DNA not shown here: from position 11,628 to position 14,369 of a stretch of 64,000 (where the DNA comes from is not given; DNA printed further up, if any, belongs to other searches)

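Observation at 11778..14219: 813-aa zinc-ribbon protein of unknown function wedged between the glycan operon and the R-M operon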

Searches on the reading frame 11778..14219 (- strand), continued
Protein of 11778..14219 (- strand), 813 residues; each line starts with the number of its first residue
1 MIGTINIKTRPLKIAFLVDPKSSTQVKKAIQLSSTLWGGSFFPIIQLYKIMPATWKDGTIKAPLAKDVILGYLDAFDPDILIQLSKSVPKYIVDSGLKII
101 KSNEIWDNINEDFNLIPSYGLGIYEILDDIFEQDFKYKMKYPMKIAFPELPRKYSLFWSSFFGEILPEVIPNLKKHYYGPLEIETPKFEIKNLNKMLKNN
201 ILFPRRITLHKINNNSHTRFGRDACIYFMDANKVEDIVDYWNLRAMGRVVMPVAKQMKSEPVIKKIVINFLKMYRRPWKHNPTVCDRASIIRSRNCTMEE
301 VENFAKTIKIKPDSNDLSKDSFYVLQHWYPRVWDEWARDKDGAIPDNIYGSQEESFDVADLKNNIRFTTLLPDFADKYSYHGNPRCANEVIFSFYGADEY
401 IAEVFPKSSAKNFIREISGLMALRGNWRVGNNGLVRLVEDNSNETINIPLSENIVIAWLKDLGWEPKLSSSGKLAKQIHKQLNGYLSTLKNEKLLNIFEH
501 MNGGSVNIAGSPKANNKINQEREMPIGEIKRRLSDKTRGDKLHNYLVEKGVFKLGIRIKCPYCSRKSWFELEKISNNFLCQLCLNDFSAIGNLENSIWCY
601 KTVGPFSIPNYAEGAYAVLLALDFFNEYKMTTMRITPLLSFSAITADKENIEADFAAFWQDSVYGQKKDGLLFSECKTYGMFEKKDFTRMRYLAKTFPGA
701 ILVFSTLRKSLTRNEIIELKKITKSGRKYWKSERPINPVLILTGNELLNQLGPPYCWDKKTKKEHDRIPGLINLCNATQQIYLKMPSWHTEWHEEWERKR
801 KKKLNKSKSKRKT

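Call 65: fold_search(model_id=the predicted structure, library=viral)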
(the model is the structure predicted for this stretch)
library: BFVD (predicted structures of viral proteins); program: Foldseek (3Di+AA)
matches with E <= 10: 531; with E <= 0.001: 0
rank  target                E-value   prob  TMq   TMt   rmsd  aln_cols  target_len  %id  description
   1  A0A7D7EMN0            6.3e-03  0.92  0.11  0.34  13.7       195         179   11  (no name in the UniProt tables at hand)
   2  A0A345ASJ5            3.4e-02  0.98  0.10  0.37   6.2       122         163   13  Uncharacterized protein [Paenibacillus phage C7Cdelta]
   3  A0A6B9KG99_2          3.8e-02  0.08  0.08  0.06  24.8       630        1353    8  Replicase large subunit [Atrato Virga-like virus 1]
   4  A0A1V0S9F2            4.8e-02  0.25  0.09  0.19  15.5       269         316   10  Uncharacterized protein [Catovirus CTV1]
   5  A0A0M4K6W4            5.9e-02  0.82  0.09  0.16   5.0       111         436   12  (no name in the UniProt tables at hand)
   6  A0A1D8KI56            1.8e-01  0.41  0.12  0.37   9.1       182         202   11  Uncharacterized protein [Synechococcus phage S-CAM1]
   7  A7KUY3                2.0e-01  0.44  0.18  0.23   9.7       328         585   10  (no name in the UniProt tables at hand)
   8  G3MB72                2.3e-01  0.38  0.05  0.14   8.7        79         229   14  Gp692 [Bacillus phage G]
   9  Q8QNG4                2.7e-01  0.25  0.07  0.10   8.9       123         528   13  EsV-1-115 [Ectocarpus siliculosus virus 1 (isolate New Zealand/Kaikoura/1988)]
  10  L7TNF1                2.9e-01  0.89  0.05  0.40   7.3        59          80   22  Uncharacterized protein [Haloarcula vallismortis tailed virus 1]
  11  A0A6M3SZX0            2.9e-01  0.11  0.07  0.21  15.3       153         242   13  Exonuclease [Streptomyces phage Issmi]
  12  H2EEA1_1              2.9e-01  0.08  0.08  0.08  20.6       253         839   10  Putative DNA mismatch repair protein MutS-like protein [Moumouvirus sp. 'Monve']
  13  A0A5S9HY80            3.0e-01  0.02  0.07  0.06  20.0       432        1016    8  Uncharacterized protein [Tenacibaculum phage PTm5]
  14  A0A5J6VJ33            3.2e-01  0.08  0.08  0.20  16.5       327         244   11  Asp/Glu/Hydantoin racemase [Megaviridae environmental sample]
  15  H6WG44                3.4e-01  0.04  0.08  0.11  19.8       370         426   10  DNA alpha-GT [Cyanophage S-TIM5]
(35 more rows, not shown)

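Call 68: find_encoding_contigs(protein=P0008, flank=8000, max_places=1)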
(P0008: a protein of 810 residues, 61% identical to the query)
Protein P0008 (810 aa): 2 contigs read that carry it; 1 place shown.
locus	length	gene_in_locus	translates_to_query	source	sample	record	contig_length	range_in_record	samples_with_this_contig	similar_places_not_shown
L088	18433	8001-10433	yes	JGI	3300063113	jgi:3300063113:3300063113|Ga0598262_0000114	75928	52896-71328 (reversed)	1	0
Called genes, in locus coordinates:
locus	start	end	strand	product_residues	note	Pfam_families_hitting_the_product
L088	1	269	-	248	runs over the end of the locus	-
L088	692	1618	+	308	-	PF12705:PDDEXK_1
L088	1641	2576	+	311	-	-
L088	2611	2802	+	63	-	-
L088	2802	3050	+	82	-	-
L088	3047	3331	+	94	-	-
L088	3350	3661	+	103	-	-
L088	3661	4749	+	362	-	PF13479:AAA_24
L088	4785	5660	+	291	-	PF04492:Phage_rep_O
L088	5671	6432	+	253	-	PF01695:IstB_IS21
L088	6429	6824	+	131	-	-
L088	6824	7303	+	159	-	-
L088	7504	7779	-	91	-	-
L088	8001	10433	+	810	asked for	-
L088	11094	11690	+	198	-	PF08937:ThsB_TIR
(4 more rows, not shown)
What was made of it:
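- One close relative lies next to ThsB_TIR and SLATT genes (call 68).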

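Call 69: find_encoding_contigs(protein=P0014, flank=8000, max_places=1)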
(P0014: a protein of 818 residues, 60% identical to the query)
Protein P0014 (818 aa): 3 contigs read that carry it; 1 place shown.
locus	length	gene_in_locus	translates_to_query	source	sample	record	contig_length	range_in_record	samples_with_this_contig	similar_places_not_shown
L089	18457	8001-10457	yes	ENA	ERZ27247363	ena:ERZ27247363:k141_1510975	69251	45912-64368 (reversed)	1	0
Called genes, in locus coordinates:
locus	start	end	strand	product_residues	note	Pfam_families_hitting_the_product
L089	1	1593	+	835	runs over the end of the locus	PF04851:ResIII, PF00270:DEAD, PF18766:SWI2_SNF2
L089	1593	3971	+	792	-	PF02384:N6_Mtase, PF01170:UPF0020, PF07669:Eco57I (faint), PF01420:Methylase_S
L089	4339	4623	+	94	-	-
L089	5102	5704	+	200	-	PF00300:His_Phos_1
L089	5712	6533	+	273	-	-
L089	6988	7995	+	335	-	PF14279:HNH_5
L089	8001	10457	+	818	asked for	-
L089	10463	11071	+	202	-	-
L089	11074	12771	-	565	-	PF00239:Resolvase, PF07508:Recombinase, PF13408:Zn_ribbon_recom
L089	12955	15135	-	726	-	PF09250:Prim-Pol, PF08708:PriCT_1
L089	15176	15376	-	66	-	-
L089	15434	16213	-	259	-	-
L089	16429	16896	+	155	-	-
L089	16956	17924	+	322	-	-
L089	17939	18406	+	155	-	-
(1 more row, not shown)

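Call 70: find_encoding_contigs(protein=P0033, flank=8000, max_places=1)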
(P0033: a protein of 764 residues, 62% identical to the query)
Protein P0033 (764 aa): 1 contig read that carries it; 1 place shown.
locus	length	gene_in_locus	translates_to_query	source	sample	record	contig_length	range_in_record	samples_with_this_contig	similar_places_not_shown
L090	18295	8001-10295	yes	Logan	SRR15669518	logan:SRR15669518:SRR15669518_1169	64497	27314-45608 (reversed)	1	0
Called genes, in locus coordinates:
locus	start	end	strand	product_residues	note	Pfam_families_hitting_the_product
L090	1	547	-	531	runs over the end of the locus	PF00239:Resolvase, PF07508:Recombinase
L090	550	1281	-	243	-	-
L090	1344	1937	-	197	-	-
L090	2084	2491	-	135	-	-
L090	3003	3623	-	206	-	-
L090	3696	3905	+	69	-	PF12728:HTH_17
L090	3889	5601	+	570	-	PF01555:N6_N4_Mtase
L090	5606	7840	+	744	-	PF00270:DEAD, PF04851:ResIII, PF18766:SWI2_SNF2 (weak), PF27151:YagJ (weak)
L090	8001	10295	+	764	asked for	-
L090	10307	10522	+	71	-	-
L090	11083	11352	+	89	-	PF01541:GIY-YIG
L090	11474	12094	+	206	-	-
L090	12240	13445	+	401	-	PF18864:AbiTii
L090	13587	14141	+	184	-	PF03575:Peptidase_S51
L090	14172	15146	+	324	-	PF01636:APH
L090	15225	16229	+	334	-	-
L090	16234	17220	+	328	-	-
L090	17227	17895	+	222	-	PF03167:UDG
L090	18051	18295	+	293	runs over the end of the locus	PF00892:EamA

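Call 76: search_protein_families(library=pfam, alignment_id=A4, max_evalue=0.05)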
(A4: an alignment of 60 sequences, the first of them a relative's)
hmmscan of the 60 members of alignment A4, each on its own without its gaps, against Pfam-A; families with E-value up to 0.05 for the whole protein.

A. member 1, P0122 (808 aa): 0 families

B. families by the number of members that match (of 60 scanned): 12 families
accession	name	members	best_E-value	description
PF23499.1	YnfU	2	0.046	YnfU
PF11701.14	UNC45-central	1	0.0064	Myosin-binding striated muscle assembly central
PF22191.2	IBR_1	1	0.007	IBR domain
PF03531.20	SSrecog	1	0.01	Structure-specific recognition protein (SSRP1)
PF22165.2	SSO1393-like_WHD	1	0.016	SSO1393-like, winged-helix domain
PF08271.17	Zn_Ribbon_TF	1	0.016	TFIIB zinc-binding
PF19965.4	VMAP-M2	1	0.028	vWA-MoxR associated protein middle region (VMAP-M) 2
PF05192.23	MutS_III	1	0.032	MutS domain III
PF01475.25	FUR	1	0.034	Ferric uptake regulator family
PF12760.12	Zn_ribbon_IS1595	1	0.042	Transposase zinc-ribbon domain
PF02966.22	DIM1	1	0.043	Mitosis protein DIM1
PF17549.7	Phage_Gp17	1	0.049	Gene Product 17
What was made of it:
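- On PD-(D/E)xK nuclease superfamily: None at E <= 0.05 for 60 diverse members (call 76).
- Tried and rejected: Pfam on 60 diverse members gave only noise (call 76).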

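Call 77: search_solved_structures(query=A4, max_evalue=10)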
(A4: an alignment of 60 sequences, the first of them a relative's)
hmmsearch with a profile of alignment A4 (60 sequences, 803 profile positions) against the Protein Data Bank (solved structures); distinct sequences matched with E-value up to 10: 0.

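Call 79: find_related_loci(query=A4, collection=viral_contigs, flank=8000)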
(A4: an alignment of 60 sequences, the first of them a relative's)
Query A4 (808 aa) in viral_contigs; peptide patterns used: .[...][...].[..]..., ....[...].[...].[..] (x = any residue, [..] = any of these).
19 stretches matched a pattern; 5 encode a relative of the query (tblastn E <= 1e-3); 5 distinct loci.
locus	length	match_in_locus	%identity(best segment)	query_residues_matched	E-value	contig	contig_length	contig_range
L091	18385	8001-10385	26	2-792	6e-59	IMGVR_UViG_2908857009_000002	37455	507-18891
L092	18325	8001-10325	22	5-784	5e-19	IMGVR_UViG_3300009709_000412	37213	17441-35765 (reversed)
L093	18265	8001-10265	25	5-780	3e-17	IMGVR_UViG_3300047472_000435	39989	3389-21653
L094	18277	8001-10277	24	5-783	8e-17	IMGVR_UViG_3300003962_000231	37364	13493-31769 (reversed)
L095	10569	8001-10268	25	5-781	2e-14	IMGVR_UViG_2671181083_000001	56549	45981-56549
